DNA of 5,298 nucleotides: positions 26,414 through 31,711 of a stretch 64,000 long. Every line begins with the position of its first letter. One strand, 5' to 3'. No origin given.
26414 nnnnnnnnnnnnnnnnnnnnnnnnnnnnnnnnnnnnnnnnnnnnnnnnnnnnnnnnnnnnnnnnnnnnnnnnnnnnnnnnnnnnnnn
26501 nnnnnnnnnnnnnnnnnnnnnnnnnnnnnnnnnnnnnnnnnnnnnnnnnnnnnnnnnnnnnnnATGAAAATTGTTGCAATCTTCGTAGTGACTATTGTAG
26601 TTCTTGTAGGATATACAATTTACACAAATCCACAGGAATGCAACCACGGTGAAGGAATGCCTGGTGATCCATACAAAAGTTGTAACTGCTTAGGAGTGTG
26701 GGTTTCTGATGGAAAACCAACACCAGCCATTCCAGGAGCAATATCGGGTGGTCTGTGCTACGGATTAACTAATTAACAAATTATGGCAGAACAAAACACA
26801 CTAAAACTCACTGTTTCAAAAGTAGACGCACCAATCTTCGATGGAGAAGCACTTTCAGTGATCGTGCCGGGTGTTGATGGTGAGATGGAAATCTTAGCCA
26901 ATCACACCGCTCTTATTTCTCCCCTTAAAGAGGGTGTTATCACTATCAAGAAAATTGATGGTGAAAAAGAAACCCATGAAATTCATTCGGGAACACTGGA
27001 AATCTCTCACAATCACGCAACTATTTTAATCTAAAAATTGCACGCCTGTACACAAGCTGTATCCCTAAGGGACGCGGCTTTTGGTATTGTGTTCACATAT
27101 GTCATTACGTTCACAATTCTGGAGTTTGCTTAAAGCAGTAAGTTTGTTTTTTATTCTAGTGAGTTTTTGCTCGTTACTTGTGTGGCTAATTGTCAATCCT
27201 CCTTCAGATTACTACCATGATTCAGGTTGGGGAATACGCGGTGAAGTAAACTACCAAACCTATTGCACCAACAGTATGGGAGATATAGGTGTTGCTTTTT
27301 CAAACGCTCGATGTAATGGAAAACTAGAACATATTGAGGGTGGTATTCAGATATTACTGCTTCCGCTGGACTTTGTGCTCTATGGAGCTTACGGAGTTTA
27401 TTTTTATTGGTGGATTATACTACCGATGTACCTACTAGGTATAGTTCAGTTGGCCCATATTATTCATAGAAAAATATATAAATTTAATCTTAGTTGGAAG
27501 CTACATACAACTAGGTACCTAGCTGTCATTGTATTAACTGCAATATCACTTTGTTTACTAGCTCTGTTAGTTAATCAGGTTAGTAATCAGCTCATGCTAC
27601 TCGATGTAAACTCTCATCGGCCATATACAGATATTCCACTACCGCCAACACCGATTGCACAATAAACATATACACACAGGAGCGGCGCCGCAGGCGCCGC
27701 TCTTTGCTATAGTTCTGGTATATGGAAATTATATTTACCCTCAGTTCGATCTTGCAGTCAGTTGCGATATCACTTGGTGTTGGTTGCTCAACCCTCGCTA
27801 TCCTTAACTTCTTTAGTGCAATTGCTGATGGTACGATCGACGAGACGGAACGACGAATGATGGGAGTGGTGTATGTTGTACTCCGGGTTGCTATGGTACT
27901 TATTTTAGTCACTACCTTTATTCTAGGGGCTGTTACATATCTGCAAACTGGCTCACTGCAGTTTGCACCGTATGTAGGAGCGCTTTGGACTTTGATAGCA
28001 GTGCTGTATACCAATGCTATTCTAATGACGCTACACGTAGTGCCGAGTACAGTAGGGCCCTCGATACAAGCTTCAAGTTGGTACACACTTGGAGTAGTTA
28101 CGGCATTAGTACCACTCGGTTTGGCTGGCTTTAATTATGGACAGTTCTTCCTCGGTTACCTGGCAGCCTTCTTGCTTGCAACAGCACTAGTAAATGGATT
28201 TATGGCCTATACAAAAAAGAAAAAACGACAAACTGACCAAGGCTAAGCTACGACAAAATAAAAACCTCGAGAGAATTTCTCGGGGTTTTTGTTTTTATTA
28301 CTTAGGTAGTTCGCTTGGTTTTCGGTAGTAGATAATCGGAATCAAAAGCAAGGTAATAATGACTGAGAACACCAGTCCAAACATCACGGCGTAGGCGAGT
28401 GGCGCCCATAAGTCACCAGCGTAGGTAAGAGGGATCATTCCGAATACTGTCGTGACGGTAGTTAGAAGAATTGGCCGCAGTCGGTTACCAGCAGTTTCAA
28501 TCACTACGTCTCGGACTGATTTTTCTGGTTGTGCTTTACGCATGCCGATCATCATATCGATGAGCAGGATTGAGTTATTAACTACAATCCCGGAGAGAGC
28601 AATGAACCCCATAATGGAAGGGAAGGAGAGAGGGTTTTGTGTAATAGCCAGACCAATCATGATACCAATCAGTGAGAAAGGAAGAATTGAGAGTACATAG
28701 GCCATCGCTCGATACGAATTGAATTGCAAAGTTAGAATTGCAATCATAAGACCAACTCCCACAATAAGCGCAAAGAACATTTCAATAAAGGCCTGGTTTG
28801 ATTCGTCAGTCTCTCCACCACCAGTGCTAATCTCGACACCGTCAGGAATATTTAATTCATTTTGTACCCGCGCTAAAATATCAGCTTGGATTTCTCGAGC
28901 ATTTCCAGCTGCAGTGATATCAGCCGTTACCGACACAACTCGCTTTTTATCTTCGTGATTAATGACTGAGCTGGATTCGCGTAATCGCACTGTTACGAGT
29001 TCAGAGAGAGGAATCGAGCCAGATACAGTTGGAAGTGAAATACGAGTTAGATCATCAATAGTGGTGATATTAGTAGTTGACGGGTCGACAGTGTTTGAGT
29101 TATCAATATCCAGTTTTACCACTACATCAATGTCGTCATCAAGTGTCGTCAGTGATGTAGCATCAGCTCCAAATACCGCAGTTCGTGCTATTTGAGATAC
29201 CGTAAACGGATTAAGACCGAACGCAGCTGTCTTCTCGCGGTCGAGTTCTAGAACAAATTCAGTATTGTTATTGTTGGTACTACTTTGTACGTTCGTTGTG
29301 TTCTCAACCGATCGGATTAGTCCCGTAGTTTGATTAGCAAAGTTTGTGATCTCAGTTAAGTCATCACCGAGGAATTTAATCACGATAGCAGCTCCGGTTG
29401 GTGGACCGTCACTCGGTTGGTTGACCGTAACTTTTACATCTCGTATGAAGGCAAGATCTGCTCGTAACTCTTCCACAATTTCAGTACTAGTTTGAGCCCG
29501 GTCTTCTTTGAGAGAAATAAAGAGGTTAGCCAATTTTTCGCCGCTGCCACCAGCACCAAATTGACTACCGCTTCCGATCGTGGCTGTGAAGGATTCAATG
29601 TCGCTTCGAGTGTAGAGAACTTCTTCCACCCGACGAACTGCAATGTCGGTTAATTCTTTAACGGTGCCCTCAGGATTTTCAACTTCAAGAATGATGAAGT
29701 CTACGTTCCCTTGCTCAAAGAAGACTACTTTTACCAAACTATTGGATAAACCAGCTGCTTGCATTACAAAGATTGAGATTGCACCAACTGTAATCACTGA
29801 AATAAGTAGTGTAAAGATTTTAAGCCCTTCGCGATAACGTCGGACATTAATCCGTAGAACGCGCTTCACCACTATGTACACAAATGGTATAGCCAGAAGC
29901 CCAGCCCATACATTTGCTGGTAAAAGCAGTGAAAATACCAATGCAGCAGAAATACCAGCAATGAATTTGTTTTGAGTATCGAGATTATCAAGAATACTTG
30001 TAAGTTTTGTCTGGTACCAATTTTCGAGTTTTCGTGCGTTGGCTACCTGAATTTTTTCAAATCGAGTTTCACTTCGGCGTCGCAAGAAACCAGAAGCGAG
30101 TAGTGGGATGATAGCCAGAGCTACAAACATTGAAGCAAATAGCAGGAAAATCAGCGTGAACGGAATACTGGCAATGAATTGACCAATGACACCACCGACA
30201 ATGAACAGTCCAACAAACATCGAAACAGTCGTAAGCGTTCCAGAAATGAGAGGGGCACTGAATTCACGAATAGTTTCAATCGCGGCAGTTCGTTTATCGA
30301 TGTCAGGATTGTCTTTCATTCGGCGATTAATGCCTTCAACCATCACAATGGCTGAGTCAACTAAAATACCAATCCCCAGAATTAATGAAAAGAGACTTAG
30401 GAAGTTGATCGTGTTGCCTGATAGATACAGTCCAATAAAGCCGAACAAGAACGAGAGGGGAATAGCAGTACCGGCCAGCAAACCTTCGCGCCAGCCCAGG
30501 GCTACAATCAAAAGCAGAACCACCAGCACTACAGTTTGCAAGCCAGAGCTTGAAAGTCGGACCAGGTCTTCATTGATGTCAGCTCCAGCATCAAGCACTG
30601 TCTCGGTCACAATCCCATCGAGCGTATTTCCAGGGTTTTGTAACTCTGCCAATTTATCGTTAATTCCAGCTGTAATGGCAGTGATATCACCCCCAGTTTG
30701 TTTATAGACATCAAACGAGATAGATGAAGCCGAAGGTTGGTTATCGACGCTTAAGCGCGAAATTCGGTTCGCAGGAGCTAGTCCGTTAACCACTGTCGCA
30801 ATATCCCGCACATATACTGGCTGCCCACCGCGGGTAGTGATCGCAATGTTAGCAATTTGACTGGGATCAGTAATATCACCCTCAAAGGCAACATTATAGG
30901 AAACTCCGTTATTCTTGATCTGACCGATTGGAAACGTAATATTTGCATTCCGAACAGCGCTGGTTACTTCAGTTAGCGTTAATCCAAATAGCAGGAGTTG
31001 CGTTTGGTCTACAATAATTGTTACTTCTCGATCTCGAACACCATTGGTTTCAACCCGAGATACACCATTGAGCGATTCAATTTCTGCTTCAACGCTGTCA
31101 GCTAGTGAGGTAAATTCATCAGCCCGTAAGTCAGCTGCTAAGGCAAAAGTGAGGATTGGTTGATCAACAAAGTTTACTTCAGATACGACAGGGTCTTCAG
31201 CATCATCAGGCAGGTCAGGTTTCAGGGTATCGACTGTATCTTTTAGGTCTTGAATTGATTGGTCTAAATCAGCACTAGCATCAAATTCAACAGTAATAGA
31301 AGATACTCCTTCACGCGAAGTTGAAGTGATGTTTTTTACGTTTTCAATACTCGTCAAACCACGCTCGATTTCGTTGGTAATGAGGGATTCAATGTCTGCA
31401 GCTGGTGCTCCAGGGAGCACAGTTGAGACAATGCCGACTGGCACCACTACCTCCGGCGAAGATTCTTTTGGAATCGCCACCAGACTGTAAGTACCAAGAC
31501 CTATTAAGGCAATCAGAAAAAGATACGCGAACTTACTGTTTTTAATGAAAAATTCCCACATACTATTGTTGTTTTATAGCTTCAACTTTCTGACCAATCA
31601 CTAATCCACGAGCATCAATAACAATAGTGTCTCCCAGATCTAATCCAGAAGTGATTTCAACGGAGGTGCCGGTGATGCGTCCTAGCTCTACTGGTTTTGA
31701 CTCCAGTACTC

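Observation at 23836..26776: ATP synthase operon interrupted by two AT-rich small membrane-protein genes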

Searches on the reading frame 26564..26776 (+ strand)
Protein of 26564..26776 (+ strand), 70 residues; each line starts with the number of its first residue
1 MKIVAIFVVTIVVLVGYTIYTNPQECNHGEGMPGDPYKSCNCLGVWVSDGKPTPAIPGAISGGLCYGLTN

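Call 3: search_protein_families(library=pfam, proteins=[window:26564-26776:+], max_evalue=1)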
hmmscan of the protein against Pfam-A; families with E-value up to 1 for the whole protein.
window:26564-26776:+ (70 aa): 1 family
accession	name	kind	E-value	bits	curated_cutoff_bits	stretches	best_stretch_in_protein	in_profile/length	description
PF05961.16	Chordopox_A13L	-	0.097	13.4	24.1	1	5-40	8-43/69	Chordopoxvirus A13L protein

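Call 8: find_homologous_proteins(query=window:26564-26776:+, max_evalue=0.01)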
Query window:26564-26776:+ (70 aa): 1 proteins with E <= 0.01 among 1 candidates.
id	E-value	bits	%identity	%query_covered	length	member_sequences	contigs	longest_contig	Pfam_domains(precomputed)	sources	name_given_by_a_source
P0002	5.1e-42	158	100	100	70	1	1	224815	-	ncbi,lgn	-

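Call 27: find_homologous_proteins(query=A1, max_evalue=10)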
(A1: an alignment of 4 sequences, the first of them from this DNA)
Query A1 (4 sequences) (70 aa, profile of the alignment): 2 proteins with E <= 10 among 26 candidates.
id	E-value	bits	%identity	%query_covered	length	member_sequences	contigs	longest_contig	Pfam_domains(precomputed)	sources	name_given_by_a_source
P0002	2.2e-24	103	100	100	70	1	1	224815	-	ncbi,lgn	-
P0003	1.0e-18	85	-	-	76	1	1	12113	-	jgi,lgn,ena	-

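Call 41: search_protein_families(library=phrogs, proteins=[window:26564-26776:+], max_evalue=0.1)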
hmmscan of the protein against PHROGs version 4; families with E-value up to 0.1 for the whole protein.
window:26564-26776:+ (70 aa): 1 family
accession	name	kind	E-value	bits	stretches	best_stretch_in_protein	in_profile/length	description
phrog_38835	-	unknown function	0.028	15.2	1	3-36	10-40/52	-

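Call 42: search_protein_families(library=ncbifam, proteins=[window:26564-26776:+], max_evalue=0.1)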
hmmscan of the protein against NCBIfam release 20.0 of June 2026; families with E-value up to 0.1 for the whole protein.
window:26564-26776:+ (70 aa): 0 families

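Call 44: find_related_loci(query=window:26564-26776:+, collection=viral_contigs, flank=3000)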
Query window:26564-26776:+ (70 aa) in viral_contigs; peptide patterns used: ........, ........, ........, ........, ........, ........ (x = any residue, [..] = any of these).
6 stretches matched a pattern, but none encodes a relative of the query by tblastn (E <= 1e-3).

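Call 74: search_solved_structures(query=window:26564-26776:+, max_evalue=1)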
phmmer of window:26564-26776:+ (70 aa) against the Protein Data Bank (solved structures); distinct sequences matched with E-value up to 1: 3.
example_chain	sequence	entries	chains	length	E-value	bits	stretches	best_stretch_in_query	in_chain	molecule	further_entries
3lpc_A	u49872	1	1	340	0.24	14.8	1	13-55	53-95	AprB2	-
3lpa_A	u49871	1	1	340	0.9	13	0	13-55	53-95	Acidic extracellular subtilisin-like protease AprV2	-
3lpd_A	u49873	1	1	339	0.9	12.9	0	13-55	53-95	Acidic extracellular subtilisin-like protease AprV2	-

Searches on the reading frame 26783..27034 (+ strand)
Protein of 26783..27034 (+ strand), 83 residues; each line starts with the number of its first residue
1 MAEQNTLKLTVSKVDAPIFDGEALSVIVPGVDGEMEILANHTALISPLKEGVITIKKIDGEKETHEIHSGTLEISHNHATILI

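Call 3: search_protein_families(library=pfam, proteins=[window:26783-27034:+], max_evalue=1)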
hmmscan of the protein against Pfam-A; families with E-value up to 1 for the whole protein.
window:26783-27034:+ (83 aa): 1 family
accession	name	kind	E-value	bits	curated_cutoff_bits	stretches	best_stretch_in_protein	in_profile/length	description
PF02823.21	ATP-synt_DE_N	-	7.7e-20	71.1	27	1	7-82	1-76/80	ATP synthase, Delta/Epsilon chain, beta-sandwich domain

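Call 42: search_protein_families(library=ncbifam, proteins=[window:26783-27034:+], max_evalue=0.1)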
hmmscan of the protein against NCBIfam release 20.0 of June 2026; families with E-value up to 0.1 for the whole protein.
window:26783-27034:+ (83 aa): 20 families
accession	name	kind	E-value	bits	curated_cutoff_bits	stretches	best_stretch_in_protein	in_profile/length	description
TIGR01216.1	ATP_synt_epsi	equivalog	2.8e-16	59.7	67.25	1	6-82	1-77/130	ATP synthase F1 subunit epsilon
NF001847.0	PRK00571.1-4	equivalog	8.4e-15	54.7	135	1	5-82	2-79/139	F0F1 ATP synthase subunit epsilon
NF009977.0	PRK13442.1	equivalog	9.1e-14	51.5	80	1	4-82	3-81/102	F0F1 ATP synthase subunit epsilon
NF001851.0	PRK00571.2-4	equivalog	6.2e-13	49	131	1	18-82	16-80/135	F0F1 ATP synthase subunit epsilon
NF009984.0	PRK13450.1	equivalog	2.6e-12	46.8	164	1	4-82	2-80/133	F0F1 ATP synthase subunit epsilon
NF009979.0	PRK13444.1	equivalog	2e-11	44.4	163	1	5-82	4-80/127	F0F1 ATP synthase subunit epsilon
NF001846.0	PRK00571.1-3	equivalog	2.4e-11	43.9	132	1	5-82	2-79/137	F0F1 ATP synthase subunit epsilon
NF009980.0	PRK13446.1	equivalog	1.8e-10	40.8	129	1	5-82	3-79/136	F0F1 ATP synthase subunit epsilon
NF009983.0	PRK13449.1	equivalog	3.1e-10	40.3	106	1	17-82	14-80/88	ATP synthase F1 subunit epsilon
NF011323.0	PRK14736.1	subfamily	1.4e-09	38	145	1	17-82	14-79/133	F0F1 ATP synthase subunit epsilon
NF001852.0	PRK00571.2-5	equivalog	3.4e-09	37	145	1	13-82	10-80/124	F0F1 ATP synthase subunit epsilon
NF009982.0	PRK13448.1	equivalog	5.2e-08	33.1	146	1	15-82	12-78/135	F0F1 ATP synthase subunit epsilon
NF009986.0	PRK13452.1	equivalog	4.9e-07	29.9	207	1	6-82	5-80/145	F0F1 ATP synthase subunit epsilon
NF002403.0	PRK01474.1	equivalog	1.9e-05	25.1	131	1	18-81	16-81/112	F0F1 ATP synthase subunit epsilon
NF009978.0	PRK13443.1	equivalog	7.2e-05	23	148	1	18-76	16-73/136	F0F1 ATP synthase subunit epsilon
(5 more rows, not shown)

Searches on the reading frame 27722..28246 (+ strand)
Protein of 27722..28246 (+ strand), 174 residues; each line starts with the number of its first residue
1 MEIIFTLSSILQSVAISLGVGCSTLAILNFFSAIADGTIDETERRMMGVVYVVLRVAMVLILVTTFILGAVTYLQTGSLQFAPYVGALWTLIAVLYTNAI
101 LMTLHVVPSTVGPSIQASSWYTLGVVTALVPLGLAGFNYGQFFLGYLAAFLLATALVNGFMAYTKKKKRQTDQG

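Call 41: search_protein_families(library=phrogs, proteins=[window:27722-28246:+], max_evalue=0.1)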
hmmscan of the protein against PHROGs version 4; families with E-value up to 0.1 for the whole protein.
window:27722-28246:+ (174 aa): 0 families

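Call 42: search_protein_families(library=ncbifam, proteins=[window:27722-28246:+], max_evalue=0.1)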
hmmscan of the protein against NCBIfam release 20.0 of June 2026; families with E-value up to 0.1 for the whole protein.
window:27722-28246:+ (174 aa): 1 family
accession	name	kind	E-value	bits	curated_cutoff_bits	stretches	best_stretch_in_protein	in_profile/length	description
NF033615.1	CDF_MamM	equivalog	0.0046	16.2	350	1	52-140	81-175/290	magnetosome biogenesis CDF transporter MamM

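Call 84: search_protein_families(library=pfam, proteins=[window:27722-28246:+], max_evalue=0.001)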
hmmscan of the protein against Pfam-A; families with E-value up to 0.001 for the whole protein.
window:27722-28246:+ (174 aa): 0 families

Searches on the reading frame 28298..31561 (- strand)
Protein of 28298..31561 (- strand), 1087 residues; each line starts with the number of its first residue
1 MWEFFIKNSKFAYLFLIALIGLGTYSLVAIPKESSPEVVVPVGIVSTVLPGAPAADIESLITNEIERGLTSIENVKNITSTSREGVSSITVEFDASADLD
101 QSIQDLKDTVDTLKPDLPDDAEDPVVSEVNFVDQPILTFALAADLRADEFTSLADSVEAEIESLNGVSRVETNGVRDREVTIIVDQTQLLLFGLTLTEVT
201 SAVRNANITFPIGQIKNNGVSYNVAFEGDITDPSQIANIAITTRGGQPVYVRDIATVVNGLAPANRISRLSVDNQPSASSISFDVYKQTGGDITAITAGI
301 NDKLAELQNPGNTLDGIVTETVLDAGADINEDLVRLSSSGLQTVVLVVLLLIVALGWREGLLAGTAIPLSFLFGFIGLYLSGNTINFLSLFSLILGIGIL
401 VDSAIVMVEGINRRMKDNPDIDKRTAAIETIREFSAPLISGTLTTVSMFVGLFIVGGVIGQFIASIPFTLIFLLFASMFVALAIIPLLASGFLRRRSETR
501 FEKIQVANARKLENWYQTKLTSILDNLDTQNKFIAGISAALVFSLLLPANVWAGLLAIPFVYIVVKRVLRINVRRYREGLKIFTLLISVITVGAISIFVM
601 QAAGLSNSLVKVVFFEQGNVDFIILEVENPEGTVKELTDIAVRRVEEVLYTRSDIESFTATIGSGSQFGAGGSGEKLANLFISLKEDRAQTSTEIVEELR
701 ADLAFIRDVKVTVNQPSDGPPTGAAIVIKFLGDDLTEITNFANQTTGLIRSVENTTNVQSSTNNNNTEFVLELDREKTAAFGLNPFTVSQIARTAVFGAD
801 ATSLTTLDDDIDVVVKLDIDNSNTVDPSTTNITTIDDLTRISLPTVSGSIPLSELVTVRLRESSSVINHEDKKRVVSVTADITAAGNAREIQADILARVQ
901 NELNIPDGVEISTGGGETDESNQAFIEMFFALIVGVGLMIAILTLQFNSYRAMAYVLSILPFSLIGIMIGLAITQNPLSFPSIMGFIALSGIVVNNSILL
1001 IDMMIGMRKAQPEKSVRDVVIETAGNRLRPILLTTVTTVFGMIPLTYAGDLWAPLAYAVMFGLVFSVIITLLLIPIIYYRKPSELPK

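Call 84: search_protein_families(library=pfam, proteins=[window:28298-31561:-], max_evalue=0.001)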
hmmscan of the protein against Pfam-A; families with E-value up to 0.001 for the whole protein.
window:28298-31561:- (1087 aa): 2 families
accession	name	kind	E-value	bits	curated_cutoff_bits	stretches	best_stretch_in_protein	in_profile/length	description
PF00873.25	ACR_tran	-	1.9e-168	562.7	28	2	1-537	1-537/1021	AcrB/AcrD/AcrF family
PF02355.23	SecD_SecF_C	-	4.3e-06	26.7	20.5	1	921-1073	26-178/189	Protein export membrane protein SecD/SecF, C-terminal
